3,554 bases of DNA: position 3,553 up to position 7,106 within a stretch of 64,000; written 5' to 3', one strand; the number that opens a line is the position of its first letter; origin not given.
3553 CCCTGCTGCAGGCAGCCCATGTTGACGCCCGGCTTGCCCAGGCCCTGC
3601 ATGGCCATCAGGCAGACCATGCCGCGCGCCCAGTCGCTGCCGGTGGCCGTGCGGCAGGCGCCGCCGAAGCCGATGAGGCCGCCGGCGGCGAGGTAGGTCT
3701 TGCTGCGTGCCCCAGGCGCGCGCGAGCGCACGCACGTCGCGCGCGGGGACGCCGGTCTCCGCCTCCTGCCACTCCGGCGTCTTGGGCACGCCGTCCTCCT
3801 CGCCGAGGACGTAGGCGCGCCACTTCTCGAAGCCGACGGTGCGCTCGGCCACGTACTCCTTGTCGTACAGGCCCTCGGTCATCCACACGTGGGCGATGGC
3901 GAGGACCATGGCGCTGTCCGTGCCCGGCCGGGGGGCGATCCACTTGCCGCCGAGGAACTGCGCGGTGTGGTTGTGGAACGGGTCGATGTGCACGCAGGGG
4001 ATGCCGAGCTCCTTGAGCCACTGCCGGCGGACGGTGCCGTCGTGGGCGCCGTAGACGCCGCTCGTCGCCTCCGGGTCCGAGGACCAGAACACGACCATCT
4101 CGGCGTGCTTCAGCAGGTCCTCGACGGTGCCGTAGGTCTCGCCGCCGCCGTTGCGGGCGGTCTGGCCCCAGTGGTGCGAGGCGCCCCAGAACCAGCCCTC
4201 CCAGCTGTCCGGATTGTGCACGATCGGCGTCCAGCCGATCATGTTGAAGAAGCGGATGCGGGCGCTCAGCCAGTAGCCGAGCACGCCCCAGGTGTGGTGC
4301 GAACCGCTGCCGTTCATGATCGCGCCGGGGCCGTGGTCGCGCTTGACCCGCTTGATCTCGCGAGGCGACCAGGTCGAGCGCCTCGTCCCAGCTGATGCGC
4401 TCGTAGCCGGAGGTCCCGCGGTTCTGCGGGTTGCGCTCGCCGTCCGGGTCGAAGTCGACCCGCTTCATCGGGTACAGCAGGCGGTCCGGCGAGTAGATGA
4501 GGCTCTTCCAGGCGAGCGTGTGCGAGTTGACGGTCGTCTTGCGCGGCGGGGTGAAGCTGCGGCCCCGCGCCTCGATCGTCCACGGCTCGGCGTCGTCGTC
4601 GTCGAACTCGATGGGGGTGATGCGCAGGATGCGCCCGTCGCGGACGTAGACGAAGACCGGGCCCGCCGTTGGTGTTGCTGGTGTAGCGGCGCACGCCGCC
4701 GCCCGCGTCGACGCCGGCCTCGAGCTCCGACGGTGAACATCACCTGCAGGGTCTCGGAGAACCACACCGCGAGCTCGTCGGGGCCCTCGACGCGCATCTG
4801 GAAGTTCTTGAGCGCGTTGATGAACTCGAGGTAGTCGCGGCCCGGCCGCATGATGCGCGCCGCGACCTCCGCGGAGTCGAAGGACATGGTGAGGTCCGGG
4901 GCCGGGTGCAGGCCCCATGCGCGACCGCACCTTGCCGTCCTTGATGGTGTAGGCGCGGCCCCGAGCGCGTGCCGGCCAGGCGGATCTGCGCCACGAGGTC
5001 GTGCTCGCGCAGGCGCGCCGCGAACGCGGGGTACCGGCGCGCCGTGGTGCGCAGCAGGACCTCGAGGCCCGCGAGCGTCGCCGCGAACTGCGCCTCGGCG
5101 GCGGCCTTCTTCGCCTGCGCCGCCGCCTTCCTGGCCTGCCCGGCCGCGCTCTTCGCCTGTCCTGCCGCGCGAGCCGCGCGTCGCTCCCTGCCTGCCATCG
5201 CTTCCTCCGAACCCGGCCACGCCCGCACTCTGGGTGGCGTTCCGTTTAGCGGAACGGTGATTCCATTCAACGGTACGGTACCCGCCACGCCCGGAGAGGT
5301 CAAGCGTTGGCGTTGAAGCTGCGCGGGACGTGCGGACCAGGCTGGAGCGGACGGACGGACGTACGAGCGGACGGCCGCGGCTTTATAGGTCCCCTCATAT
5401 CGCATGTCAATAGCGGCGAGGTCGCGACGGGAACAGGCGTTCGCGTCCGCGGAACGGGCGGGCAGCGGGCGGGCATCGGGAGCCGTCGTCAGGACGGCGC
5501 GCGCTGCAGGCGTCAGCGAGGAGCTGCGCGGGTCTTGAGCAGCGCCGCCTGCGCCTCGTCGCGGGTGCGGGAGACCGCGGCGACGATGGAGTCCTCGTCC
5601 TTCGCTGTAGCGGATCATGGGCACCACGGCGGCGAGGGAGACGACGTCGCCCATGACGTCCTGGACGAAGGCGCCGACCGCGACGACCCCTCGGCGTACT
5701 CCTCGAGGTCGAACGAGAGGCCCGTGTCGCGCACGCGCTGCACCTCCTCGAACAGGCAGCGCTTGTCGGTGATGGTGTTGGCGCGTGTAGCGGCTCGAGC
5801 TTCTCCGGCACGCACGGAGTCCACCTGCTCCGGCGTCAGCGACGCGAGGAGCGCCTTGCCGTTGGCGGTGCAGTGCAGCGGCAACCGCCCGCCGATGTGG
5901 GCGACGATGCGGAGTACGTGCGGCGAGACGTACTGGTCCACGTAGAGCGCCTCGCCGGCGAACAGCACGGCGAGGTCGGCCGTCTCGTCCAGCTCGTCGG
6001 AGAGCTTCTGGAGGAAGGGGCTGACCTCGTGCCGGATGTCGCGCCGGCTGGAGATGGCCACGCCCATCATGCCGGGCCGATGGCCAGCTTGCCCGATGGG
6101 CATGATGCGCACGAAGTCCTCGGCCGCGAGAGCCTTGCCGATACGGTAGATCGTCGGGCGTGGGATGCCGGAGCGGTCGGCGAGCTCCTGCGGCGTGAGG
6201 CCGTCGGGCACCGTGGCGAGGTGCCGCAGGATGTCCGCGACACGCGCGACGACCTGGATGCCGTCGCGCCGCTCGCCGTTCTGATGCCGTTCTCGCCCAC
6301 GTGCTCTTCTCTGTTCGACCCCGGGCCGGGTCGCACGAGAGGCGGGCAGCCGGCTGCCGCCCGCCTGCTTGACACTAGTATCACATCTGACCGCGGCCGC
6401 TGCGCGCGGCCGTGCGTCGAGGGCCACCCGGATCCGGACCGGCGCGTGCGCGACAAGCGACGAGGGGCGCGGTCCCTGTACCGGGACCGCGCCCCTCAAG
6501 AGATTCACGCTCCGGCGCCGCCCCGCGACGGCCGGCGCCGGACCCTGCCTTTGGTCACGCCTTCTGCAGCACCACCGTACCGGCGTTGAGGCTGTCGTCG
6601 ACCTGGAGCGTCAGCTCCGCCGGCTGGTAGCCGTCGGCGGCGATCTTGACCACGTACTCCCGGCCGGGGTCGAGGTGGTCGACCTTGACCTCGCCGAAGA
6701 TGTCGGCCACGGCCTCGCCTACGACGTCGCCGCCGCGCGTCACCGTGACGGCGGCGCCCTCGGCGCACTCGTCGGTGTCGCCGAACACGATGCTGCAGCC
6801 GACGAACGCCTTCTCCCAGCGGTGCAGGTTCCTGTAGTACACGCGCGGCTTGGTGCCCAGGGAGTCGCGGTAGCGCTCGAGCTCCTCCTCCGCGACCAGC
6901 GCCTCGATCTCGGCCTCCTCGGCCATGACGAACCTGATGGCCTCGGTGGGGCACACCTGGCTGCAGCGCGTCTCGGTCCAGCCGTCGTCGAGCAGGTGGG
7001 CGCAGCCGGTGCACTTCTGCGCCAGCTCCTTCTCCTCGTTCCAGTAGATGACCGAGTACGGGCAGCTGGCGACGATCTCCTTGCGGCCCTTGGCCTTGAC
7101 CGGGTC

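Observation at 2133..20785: Three pyrogallol-transhydroxylase-like (AthL/BthL-type) molybdoenzyme paralogues inside a self-contained molybdenum-cofactor island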

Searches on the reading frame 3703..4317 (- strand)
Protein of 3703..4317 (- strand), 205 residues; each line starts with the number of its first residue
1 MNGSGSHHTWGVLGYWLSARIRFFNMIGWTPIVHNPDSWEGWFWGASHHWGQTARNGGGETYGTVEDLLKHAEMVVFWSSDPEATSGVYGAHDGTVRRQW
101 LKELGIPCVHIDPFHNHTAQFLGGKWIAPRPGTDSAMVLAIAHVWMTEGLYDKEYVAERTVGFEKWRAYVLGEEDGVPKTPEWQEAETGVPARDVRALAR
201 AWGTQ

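Call 4: search_solved_structures(query=window:3703-4317:-, max_evalue=0.01, show_alignments=1)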
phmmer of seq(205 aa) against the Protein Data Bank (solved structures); distinct sequences matched with E-value up to 0.01: 30.
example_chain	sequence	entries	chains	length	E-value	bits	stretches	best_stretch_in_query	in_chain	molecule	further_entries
4v4c_A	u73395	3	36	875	7.4e-75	254.3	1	5-203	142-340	Pyrogallol hydroxytransferase large subunit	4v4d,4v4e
1e60_A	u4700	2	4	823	8.6e-28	100.3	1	68-202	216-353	Dimethyl sulfoxide/trimethylamine N-oxide reductase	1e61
1dmr_A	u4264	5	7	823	8.6e-28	100.3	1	68-202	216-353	DMSO REDUCTASE | Dimethyl sulfoxide/trimethylamine N-oxide reductase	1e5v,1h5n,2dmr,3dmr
1e18_A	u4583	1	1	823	9e-28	100.2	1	68-202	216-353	DMSO REDUCTASE.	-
4dmr_A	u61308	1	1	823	9.1e-28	100.2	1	68-202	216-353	DMSO REDUCTASE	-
1dms_A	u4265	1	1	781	2.3e-27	98.9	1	68-202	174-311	DMSO REDUCTASE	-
1eu1_A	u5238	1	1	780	4.3e-26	94.7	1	69-202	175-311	DIMETHYL SULFOXIDE REDUCTASE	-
7l5i_A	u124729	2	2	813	1.8e-20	76.3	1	65-201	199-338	Trimethylamine-N-oxide reductase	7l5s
1tmo_A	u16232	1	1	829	1.8e-19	73.1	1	68-200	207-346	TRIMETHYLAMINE N-OXIDE REDUCTASE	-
9h4t_A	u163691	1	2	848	2.6e-18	69.2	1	105-202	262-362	Trimethylamine-N-oxide reductase 1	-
2vpw_A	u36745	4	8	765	4e-16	62.1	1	105-201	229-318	THIOSULFATE REDUCTASE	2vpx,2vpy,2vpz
9wxb_B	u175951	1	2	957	2.4e-10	43.2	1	105-203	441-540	Formate dehydrogenase alpha subunit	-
4ydd_A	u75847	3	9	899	3.5e-09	39.4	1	42-160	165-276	DMSO reductase family type II enzyme, molybdopterin subunit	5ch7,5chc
5e7o_A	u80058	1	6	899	3.5e-09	39.4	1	42-160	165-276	DMSO reductase family type II enzyme, molybdopterin subunit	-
1aa6_A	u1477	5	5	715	3.6e-09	39.3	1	103-202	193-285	FORMATE DEHYDROGENASE H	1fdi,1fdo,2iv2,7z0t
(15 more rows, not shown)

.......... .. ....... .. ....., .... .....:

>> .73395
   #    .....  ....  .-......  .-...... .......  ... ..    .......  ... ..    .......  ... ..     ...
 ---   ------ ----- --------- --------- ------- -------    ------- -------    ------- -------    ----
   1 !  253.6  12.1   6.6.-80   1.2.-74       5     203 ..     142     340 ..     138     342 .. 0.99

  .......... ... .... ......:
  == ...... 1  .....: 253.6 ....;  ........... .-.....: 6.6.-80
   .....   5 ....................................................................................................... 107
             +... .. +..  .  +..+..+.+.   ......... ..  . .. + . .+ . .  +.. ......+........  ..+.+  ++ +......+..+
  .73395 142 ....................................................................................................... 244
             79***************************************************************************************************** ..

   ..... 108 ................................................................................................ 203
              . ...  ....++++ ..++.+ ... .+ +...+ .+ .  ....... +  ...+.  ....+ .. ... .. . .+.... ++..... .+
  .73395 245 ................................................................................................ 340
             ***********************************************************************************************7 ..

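Call 5: search_protein_families(library=pfam, proteins=[window:3703-4317:-], max_evalue=0.01)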
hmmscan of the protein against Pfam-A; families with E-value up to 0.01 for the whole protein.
seq(205 aa): 1 family
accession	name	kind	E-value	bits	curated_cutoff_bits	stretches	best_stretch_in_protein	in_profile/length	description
PF00384.28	Molybdopterin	-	1.8e-07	30.9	24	1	69-154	105-183/353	Molybdopterin oxidoreductase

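Call 6: find_related_loci(query=window:3703-4317:-, collection=genome_contigs, flank=10000)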
Query seq(205 aa) (205 aa) in genome_contigs; peptide patterns used: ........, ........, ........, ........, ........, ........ (x = any residue, [..] = any of these).
600 stretches matched a pattern (row limit reached: there are more); 590 encode a relative of the query (tblastn E <= 1e-3); the best 80 are kept; 79 distinct loci.
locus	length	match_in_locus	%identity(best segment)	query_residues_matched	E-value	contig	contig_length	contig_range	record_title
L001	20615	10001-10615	97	1-205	2e-137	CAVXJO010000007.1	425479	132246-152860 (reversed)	MAG: uncultured Thermoleophilia bacterium isolate MFD05684.bin.1.282 genome assembly, contig: contig_37060, whole genome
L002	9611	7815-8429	96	1-205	6e-136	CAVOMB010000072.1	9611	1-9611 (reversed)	MAG: uncultured Thermoleophilia bacterium isolate MFD10097.bin.2.18 genome assembly, contig: contig_22194, whole genome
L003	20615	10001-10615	94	1-205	9e-134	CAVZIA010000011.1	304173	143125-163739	MAG: uncultured Thermoleophilia bacterium isolate MFD02416.bin.2.102 genome assembly, contig: contig_30380, whole genome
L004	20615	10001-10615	92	1-205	5e-133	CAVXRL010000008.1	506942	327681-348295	MAG: uncultured Actinomycetes bacterium isolate MFD01721.bin.1.253 genome assembly, contig: contig_4140, whole genome sh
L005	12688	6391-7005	92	1-205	5e-133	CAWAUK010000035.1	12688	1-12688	MAG: uncultured Thermoleophilia bacterium isolate MFD02134.bin.3.466 genome assembly, contig: contig_45600, whole genome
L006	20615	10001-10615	94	1-205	1e-132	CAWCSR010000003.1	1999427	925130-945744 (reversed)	MAG: uncultured Thermoleophilia bacterium isolate MFD04428.bin.2.40 genome assembly, contig: contig_23250, whole genome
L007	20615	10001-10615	90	1-205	8e-130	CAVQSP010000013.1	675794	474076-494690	MAG: uncultured Thermoleophilia bacterium isolate MFD00032.bin.2.192 genome assembly, contig: contig_42470, whole genome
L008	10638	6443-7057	89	1-205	5e-129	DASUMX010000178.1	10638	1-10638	MAG TPA_asm: Thermoleophilia bacterium isolate SMAG_U1584 k141_494213, whole genome shotgun sequence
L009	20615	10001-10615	89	1-205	2e-127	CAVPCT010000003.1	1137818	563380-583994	MAG: uncultured Thermoleophilia bacterium isolate MFD00032.bin.2.59 genome assembly, contig: contig_19728, whole genome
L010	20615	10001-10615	84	1-205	1e-120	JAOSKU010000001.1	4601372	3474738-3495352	MAG: Thermoleophilia bacterium isolate FR_37 FR-Thermoleophilia-1_s1, whole genome shotgun sequence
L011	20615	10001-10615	82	1-205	2e-120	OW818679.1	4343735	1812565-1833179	metagenome genome assembly, chromosome: 1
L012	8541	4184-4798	80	1-205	3e-118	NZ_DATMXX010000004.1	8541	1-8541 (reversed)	MAG: Sporomusa sp. isolate SMAG_U13131 k141_89909, whole genome shotgun sequence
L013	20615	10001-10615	79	1-205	1e-116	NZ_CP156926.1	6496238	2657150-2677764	Sporomusa aerivorans strain DSM 13326 chromosome, complete genome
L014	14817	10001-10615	80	1-205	4e-116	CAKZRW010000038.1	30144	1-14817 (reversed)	MAG TPA_asm: uncultured actinobacterium isolate SRR5214706_bin.117_CONCOCT_v1.1_MAG genome assembly, contig: ERZ1744544.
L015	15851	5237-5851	79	1-205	9e-116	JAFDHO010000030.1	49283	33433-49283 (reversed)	MAG: Deltaproteobacteria bacterium isolate Meg22_1214_Bin_272 Meg22_1214_Bin_272_scaffold_3991, whole genome shotgun seq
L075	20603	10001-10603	73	5-205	6e-102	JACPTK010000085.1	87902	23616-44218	MAG: Betaproteobacteria bacterium isolate NC_groundwater_730_Ag_S-0.65um_65_27 S37_SO-6_scaffold_348758, whole genome sh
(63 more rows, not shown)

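Call 63: search_protein_families(library=ncbifam, proteins=[L003:4344-6944:+], max_evalue=0.00001)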
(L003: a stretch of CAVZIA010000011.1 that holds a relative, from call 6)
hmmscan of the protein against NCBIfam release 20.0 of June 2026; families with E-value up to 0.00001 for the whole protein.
L003:4344-6944:+ (867 aa): 19 families
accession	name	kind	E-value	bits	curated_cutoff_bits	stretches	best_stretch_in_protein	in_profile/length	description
TIGR00509.1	bisC_fam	subfamily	1.8e-113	380.3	1017.55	1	63-866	33-758/772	molybdopterin guanine dinucleotide-containing S/N-oxide reductase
TIGR02166.1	dmsA_ynfE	subfamily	3.2e-90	303.3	777.7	2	512-861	486-793/794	DMSO/selenate family reductase complex A subunit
NF011682.0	PRK15102.1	equivalog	1.5e-89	301.2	909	2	65-375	84-394/829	trimethylamine-N-oxide reductase TorA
TIGR02164.1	torA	equivalog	2e-82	277.7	1465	2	66-376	81-391/824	trimethylamine-N-oxide reductase TorA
NF011566.1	PRK14990.1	exception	1.2e-58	198.9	1600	2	485-861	477-813/814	dimethylsulfoxide reductase subunit A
NF041885.1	selenate_YnfE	exception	4.5e-51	173.6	1675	2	64-371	98-397/805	selenate/tellurate reductase subunit YnfE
NF041884.1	selenate_YnfF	exception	5.6e-48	163.4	1650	2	65-371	96-390/798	selenate/tellurate reductase subunit YnfF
TIGR03479.1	DMSO_red_II_alp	subfamily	7.7e-45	153.3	984.75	3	65-289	111-307/913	molybdopterin-dependent oxidoreductase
NF012032.0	PRK15488.1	equivalog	2.7e-40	138.1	694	3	231-332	224-318/759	thiosulfate reductase PhsA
TIGR01591.1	Fdh-alpha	equivalog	2.9e-35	121.5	666.25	2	40-377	19-317/672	formate dehydrogenase subunit alpha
NF041714.1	arsenate_red_ArrA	equivalog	2e-18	65.9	1600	1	43-333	74-357/848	arsenate respiratory reductase molybdopterin-containing subunit ArrA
NF042978.1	EthbenzDh_ebdA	equivalog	6e-18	64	2000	1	66-289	134-329/977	ethylbenzene dehydrogenase subunit alpha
TIGR01580.1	narG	equivalog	4.7e-16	57.6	1084.15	1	93-283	150-322/1235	nitrate reductase subunit alpha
NF041783.2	mnquin_red_QrcB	equivalog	2.2e-12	46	440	1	54-333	87-325/695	menaquinone reductase molybdopterin-binding-like subunit QrcB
NF047855.1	AssmNtatRedNasC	equivalog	3.5e-12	45.4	1100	1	231-336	206-304/708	assimilatory nitrate reductase catalytic subunit NasC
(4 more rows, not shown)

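Call 73: find_related_loci(query=L075:9188-12241:+, collection=genome_contigs, flank=8000)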
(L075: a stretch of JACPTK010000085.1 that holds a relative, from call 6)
Query L075:9188-12241:+ (1018 aa) in genome_contigs; peptide patterns used: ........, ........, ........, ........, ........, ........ (x = any residue, [..] = any of these).
557 stretches matched a pattern; 545 encode a relative of the query (tblastn E <= 1e-3); the best 80 are kept; 80 distinct loci.
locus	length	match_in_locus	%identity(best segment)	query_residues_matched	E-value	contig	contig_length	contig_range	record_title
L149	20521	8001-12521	100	1-1018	0e+0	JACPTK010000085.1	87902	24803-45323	MAG: Betaproteobacteria bacterium isolate NC_groundwater_730_Ag_S-0.65um_65_27 S37_SO-6_scaffold_348758, whole genome sh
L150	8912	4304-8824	86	3-1018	0e+0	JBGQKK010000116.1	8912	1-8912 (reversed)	MAG: Gammaproteobacteria bacterium isolate OBJ2_061818_050_63 k141_672307_length_8912_cov_9.8739, whole genome shotgun s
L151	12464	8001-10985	86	5-999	0e+0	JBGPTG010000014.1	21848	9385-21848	MAG: Gammaproteobacteria bacterium isolate OBJ1_062018_110_74 k141_5830_length_21848_cov_27.4629, whole genome shotgun s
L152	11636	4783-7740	86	4-989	0e+0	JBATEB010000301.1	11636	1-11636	MAG: Burkholderiales bacterium isolate MFD10090_ilm_asm_bin12 k127_152713, whole genome shotgun sequence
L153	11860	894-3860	83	2-989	0e+0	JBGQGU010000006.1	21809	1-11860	MAG: Gammaproteobacteria bacterium isolate OBJ2_061818_090_2 k141_112168_length_21809_cov_20.5883, whole genome shotgun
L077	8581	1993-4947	84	5-989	0e+0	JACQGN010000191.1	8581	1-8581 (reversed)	MAG: Betaproteobacteria bacterium isolate NC_groundwater_1074_Ag_S2p5_64_289 S_2p5_S6_coassembly_k141_2762925, whole gen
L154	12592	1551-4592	80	2-1012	0e+0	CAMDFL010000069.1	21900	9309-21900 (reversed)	MAG: Bordetella parapertussis isolate MoH-02may19-183 genome assembly, contig: MoH-02may19-C3677, whole genome shotgun s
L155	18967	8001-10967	82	2-989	0e+0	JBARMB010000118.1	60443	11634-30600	MAG: Burkholderiales bacterium isolate MFD06446_ilm_asm_bin12 k127_149683, whole genome shotgun sequence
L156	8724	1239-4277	79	3-1012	0e+0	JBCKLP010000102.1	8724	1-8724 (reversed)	Burkholderiales bacterium isolate SLM_LV1_0208-O20 Node_102_length_8724_cov_54.288759, whole genome shotgun sequence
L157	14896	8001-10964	80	3-989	0e+0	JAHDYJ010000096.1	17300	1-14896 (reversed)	MAG: Burkholderiales bacterium isolate PRO12 NODE_4096_length_17300_cov_7.623891, whole genome shotgun sequence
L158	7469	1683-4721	77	5-1014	0e+0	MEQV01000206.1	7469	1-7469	MAG: Betaproteobacteria bacterium RIFCSPLOWO2_02_FULL_62_17 rifcsplowo2_02_scaffold_37892, whole genome shotgun sequence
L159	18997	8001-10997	78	2-999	0e+0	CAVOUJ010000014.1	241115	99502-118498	MAG: uncultured beta proteobacterium isolate MFD10007.bin.2.158 genome assembly, contig: contig_16941, whole genome shot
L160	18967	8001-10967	78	2-989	0e+0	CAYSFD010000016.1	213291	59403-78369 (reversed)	MAG TPA_asm: uncultured Enterobacteriaceae bacterium isolate binchicken_co165_176 genome assembly, contig: k141_1191234,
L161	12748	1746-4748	77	2-1001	0e+0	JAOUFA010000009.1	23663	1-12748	MAG: Betaproteobacteria bacterium isolate 4_1_July_SF_Bin28 4_1_July_SF_Bin28_scaffold_820_c1, whole genome shotgun sequ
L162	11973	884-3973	73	2-1017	0e+0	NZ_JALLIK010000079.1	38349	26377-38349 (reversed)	Thauera aromatica strain LG356 NODE_32_length_38349_cov_32.281369, whole genome shotgun sequence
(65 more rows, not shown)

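Call 95: find_homologous_proteins(query=L162:890-3901:+, max_evalue=1e-100)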
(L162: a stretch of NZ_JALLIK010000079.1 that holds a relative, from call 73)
Query L162:890-3901:+ (1004 aa): 4067 proteins with E <= 1e-100 among 8000 candidates; the best 120 are listed.
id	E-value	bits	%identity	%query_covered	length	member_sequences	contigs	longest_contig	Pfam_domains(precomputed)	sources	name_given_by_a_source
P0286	0.0e+0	2382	99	100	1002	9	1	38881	PF21423.3,PF00384.28,PF01568.28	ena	-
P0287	0.0e+0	2354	98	100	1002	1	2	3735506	PF21423.3,PF00384.28,PF01568.28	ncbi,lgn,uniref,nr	ncbi:molybdopterin-dependent oxidoreductase [Thauera chlorobenzoica]|uniref:3,5-dihydroxybenzoate hy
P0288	0.0e+0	2116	87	100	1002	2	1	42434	PF21423.3,PF00384.28,PF01568.28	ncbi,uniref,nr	ncbi:molybdopterin-dependent oxidoreductase [Noviherbaspirillum sp.]|uniref:molybdopterin-dependent 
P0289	0.0e+0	2051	84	100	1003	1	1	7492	PF21423.3,PF00384.28,PF01568.28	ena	-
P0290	0.0e+0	2049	83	100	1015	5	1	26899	PF21423.3,PF00384.28,PF01568.28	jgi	jgi:molybdopterin guanine dinucleotide-containing S/N-oxide reductase-like protein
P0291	0.0e+0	2044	83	100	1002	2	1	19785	PF21423.3,PF00384.28,PF01568.28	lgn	-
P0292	0.0e+0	2034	83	99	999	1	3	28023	PF21423.3,PF00384.28,PF01568.28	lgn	-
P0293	0.0e+0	2032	84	99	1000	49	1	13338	PF21423.3,PF00384.28,PF01568.28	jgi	jgi:trimethylamine-N-oxide reductase (cytochrome c)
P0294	0.0e+0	2031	83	99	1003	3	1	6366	PF21423.3,PF00384.28,PF01568.28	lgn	-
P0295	0.0e+0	2030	84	99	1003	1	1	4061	PF21423.3,PF00384.28,PF01568.28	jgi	-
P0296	0.0e+0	2028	83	99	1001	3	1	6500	PF21423.3,PF00384.28,PF01568.28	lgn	-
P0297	0.0e+0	2022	83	100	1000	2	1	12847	PF21423.3,PF00384.28,PF01568.28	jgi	jgi:trimethylamine-N-oxide reductase (cytochrome c)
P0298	0.0e+0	2021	82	100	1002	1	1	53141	PF21423.3,PF00384.28,PF01568.28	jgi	jgi:trimethylamine-N-oxide reductase (cytochrome c)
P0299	0.0e+0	2019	83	100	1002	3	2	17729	PF21423.3,PF00384.28,PF01568.28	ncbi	-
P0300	0.0e+0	2018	82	100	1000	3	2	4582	PF21423.3,PF00384.28,PF01568.28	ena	-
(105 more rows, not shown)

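Call 96: list_cluster_members(proteins=[P0287])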
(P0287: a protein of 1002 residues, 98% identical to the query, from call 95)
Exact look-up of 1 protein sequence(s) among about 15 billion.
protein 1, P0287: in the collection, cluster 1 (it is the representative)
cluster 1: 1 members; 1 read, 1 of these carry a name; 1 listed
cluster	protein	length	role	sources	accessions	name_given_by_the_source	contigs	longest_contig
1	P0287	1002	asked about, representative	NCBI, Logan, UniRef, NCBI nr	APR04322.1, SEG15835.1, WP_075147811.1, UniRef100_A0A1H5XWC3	molybdopterin-dependent oxidoreductase [Thauera chlorobenzoica] | 3,5-dihydroxybenzoate hydroxylase large subunit n=1 Tax=Thauera chlorobenzoica ...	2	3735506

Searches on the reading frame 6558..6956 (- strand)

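Call 5: search_protein_families(library=pfam, proteins=[window:6558-6956:-], max_evalue=0.01)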
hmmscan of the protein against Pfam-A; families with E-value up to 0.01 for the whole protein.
seq(133 aa): 1 family
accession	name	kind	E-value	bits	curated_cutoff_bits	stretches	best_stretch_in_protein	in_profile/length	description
PF13620.12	CarboxypepD_reg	-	2.4e-06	28.3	32.3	1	59-129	8-80/82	Carboxypeptidase regulatory-like domain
